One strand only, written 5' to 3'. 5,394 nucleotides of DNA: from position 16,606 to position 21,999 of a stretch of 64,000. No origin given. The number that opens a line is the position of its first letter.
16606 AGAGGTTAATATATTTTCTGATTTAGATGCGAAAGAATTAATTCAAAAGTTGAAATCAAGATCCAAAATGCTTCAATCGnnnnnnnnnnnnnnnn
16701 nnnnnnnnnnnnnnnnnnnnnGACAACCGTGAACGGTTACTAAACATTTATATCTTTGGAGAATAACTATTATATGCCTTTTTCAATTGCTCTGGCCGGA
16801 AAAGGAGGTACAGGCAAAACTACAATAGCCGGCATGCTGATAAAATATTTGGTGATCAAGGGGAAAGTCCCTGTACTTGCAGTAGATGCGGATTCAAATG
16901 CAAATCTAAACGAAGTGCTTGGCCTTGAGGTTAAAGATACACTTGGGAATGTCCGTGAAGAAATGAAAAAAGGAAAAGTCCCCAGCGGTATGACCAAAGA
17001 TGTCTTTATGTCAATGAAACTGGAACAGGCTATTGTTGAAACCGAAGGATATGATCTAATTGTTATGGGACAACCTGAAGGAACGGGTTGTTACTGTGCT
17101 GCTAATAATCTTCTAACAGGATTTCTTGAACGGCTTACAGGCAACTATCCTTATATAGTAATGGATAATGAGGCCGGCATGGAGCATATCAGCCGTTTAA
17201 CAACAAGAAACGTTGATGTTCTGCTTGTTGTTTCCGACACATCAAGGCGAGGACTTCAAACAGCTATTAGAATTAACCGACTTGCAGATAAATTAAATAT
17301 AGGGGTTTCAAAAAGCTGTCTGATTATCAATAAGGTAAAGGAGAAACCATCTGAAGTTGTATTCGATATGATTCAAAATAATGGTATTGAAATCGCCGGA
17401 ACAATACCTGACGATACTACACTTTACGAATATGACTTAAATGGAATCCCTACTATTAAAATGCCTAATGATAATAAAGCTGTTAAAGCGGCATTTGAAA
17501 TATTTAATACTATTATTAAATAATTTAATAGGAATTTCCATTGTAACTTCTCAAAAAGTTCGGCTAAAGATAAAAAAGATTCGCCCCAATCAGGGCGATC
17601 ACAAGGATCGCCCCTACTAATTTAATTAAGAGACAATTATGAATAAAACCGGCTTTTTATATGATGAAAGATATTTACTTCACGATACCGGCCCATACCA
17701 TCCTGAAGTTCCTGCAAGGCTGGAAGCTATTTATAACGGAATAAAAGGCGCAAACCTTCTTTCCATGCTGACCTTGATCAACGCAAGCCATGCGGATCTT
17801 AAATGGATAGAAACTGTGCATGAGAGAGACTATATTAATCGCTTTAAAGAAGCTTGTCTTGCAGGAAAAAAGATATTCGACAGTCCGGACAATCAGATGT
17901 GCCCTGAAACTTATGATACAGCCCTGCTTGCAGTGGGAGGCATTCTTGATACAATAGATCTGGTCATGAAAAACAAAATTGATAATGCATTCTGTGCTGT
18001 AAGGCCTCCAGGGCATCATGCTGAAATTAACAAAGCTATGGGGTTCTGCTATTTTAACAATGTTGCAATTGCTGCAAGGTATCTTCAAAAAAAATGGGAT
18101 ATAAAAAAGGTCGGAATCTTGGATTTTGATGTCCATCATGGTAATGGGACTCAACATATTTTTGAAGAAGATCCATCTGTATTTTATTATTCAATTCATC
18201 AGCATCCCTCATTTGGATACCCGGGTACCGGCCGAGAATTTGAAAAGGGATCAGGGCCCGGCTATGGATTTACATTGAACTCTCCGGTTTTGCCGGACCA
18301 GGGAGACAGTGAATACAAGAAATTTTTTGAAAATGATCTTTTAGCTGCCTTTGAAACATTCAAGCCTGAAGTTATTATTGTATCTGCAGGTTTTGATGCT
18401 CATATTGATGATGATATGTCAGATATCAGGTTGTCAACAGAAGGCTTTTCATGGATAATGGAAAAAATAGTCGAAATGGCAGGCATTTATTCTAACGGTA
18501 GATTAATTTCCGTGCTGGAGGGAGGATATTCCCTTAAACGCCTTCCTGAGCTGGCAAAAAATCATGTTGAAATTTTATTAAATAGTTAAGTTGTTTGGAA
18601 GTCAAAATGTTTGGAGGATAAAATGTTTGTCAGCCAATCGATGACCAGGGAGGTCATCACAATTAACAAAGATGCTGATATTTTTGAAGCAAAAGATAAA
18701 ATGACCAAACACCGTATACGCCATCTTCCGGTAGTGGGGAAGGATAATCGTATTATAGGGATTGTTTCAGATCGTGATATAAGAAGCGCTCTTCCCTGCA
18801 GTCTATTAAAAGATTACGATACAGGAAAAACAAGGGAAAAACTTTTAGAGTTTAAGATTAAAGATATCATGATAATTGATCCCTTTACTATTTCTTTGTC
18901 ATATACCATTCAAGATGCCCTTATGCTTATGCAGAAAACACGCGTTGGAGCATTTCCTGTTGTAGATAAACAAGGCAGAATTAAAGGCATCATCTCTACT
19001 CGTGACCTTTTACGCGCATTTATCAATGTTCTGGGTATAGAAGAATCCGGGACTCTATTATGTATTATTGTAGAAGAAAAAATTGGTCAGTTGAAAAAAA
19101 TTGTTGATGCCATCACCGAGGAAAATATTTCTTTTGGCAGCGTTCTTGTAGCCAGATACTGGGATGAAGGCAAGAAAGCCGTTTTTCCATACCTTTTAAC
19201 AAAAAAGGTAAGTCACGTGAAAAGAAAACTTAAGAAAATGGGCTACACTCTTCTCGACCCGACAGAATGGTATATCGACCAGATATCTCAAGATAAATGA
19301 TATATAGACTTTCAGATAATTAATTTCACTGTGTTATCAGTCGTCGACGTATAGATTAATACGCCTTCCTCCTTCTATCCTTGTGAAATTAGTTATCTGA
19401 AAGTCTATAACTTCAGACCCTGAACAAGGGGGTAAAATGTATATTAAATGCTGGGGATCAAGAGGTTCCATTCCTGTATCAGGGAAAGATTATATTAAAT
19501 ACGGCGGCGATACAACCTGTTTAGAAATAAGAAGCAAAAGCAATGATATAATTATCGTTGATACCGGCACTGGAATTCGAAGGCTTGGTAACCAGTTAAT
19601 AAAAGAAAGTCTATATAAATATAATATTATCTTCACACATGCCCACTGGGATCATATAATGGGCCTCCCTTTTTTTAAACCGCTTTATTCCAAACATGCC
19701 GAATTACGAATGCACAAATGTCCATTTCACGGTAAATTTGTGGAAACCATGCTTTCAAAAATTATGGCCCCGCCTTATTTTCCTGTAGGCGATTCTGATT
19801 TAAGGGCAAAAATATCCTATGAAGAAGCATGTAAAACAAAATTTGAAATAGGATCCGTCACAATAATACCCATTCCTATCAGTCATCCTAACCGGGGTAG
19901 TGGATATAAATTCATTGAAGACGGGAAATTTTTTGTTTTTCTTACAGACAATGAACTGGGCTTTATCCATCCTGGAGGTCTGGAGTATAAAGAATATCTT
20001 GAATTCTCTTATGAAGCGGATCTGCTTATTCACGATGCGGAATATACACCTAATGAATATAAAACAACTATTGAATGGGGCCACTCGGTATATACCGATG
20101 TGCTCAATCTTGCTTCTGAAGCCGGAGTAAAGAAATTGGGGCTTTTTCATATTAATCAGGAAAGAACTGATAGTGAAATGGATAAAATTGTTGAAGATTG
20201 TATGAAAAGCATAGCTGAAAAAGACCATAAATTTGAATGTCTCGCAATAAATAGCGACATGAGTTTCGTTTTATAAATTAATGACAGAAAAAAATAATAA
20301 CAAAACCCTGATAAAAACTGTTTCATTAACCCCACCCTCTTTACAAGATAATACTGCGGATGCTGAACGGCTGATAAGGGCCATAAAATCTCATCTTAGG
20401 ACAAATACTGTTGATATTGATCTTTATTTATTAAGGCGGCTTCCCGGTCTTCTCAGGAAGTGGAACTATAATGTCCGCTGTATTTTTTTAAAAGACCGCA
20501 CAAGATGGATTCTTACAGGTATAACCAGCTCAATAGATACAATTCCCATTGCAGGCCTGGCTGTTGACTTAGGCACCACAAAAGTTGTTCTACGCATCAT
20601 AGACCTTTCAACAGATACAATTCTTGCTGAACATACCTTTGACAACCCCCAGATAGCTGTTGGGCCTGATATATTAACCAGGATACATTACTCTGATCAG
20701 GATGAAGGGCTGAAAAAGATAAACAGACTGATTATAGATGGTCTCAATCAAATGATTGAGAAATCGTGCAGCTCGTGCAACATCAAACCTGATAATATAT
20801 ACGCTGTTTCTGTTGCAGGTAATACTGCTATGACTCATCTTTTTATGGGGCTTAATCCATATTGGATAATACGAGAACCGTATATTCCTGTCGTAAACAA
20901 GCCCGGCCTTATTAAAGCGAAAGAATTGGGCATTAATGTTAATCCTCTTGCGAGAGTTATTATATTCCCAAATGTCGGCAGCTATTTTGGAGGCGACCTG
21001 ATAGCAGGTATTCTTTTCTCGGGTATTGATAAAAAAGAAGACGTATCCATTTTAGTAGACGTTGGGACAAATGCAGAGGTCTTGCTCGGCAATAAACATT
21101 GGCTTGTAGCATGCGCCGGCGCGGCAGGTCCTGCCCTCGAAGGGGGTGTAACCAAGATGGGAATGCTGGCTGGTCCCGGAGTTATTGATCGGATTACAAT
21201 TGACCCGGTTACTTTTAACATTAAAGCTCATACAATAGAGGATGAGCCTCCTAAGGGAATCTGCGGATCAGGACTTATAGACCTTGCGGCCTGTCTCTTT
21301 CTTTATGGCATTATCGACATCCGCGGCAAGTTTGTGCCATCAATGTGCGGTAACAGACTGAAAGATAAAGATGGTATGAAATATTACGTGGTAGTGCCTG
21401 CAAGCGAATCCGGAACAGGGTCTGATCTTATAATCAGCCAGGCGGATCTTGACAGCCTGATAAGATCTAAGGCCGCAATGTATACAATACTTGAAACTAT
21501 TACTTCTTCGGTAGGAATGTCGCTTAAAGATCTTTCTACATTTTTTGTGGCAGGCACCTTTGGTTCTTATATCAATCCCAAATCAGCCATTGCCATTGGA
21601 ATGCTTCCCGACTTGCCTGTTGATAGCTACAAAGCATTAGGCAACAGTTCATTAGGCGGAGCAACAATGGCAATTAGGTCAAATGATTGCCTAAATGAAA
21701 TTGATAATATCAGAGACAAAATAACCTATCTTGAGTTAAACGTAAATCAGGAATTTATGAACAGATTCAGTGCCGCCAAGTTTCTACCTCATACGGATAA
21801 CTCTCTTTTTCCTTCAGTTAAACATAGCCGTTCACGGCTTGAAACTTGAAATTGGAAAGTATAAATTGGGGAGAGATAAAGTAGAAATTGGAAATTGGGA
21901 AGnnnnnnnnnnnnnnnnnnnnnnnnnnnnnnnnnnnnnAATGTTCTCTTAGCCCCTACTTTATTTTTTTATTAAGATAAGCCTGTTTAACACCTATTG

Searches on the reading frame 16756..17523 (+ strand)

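Call 64: search_protein_families(library=pfam, proteins=[window:16756-17523:+], max_evalue=0.00001)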
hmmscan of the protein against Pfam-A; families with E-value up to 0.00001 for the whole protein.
window:16756-17523:+ (255 aa): 2 families
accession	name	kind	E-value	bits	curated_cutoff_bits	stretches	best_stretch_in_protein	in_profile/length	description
PF01656.29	CbiA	-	2.5e-15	57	25.4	1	12-232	3-124/125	CobQ/CobB/MinD/ParA nucleotide binding domain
PF13614.12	AAA_31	-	1.3e-10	41.9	27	1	15-169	9-156/177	AAA domain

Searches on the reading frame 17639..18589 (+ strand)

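Call 64: search_protein_families(library=pfam, proteins=[window:17639-18589:+], max_evalue=0.00001)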
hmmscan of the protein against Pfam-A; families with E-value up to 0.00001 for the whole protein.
window:17639-18589:+ (316 aa): 1 family
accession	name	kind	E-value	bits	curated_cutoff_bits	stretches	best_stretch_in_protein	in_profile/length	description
PF00850.24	Hist_deacetyl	-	8.8e-98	327.7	27.9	1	21-312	1-297/298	Histone deacetylase domain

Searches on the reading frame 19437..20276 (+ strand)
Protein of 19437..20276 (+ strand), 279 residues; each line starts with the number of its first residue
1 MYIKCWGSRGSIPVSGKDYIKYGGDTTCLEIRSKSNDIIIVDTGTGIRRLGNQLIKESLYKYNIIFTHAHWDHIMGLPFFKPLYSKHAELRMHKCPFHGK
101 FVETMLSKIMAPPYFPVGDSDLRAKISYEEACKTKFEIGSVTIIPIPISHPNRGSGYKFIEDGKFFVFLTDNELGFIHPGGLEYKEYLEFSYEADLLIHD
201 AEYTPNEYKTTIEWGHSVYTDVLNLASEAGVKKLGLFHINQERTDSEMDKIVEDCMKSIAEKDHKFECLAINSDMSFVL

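Call 64: search_protein_families(library=pfam, proteins=[window:19437-20276:+], max_evalue=0.00001)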
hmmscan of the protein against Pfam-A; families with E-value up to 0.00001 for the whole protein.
window:19437-20276:+ (279 aa): 2 families
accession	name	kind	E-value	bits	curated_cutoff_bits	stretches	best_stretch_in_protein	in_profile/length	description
PF12706.13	Lactamase_B_2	-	8.4e-12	45.5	27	1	39-239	3-200/200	Beta-lactamase superfamily domain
PF00753.33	Lactamase_B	-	6.1e-07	30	22.7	1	25-119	5-97/196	Metallo-beta-lactamase superfamily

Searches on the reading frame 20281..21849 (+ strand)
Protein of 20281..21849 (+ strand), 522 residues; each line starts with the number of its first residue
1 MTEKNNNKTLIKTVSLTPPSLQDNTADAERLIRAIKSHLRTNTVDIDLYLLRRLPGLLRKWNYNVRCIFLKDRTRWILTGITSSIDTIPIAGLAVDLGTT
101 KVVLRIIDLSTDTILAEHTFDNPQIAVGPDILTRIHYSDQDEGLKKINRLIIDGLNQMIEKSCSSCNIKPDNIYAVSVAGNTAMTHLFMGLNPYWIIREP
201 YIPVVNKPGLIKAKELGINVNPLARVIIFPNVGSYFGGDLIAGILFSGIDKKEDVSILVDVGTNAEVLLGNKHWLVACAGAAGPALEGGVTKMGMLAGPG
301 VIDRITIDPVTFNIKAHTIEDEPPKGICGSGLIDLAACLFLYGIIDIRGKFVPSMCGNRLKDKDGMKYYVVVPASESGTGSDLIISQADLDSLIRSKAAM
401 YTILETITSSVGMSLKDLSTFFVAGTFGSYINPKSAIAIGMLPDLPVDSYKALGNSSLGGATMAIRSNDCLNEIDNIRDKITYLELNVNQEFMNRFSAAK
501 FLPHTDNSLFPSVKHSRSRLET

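Call 64: search_protein_families(library=pfam, proteins=[window:20281-21849:+], max_evalue=0.00001)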
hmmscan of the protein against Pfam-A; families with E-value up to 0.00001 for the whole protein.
window:20281-21849:+ (522 aa): 3 families
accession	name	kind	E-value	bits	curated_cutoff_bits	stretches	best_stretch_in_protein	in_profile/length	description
PF14574.11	RACo_C_ter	-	5.9e-98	327.5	27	1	255-514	2-261/261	C-terminal domain of RACo the ASKHA domain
PF17651.6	Raco_middle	-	1.7e-57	194.1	26.8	1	92-252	2-163/163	RACo middle region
PF17650.6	RACo_linker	-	2.1e-13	50.3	26.2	1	11-74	14-74/86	RACo linker region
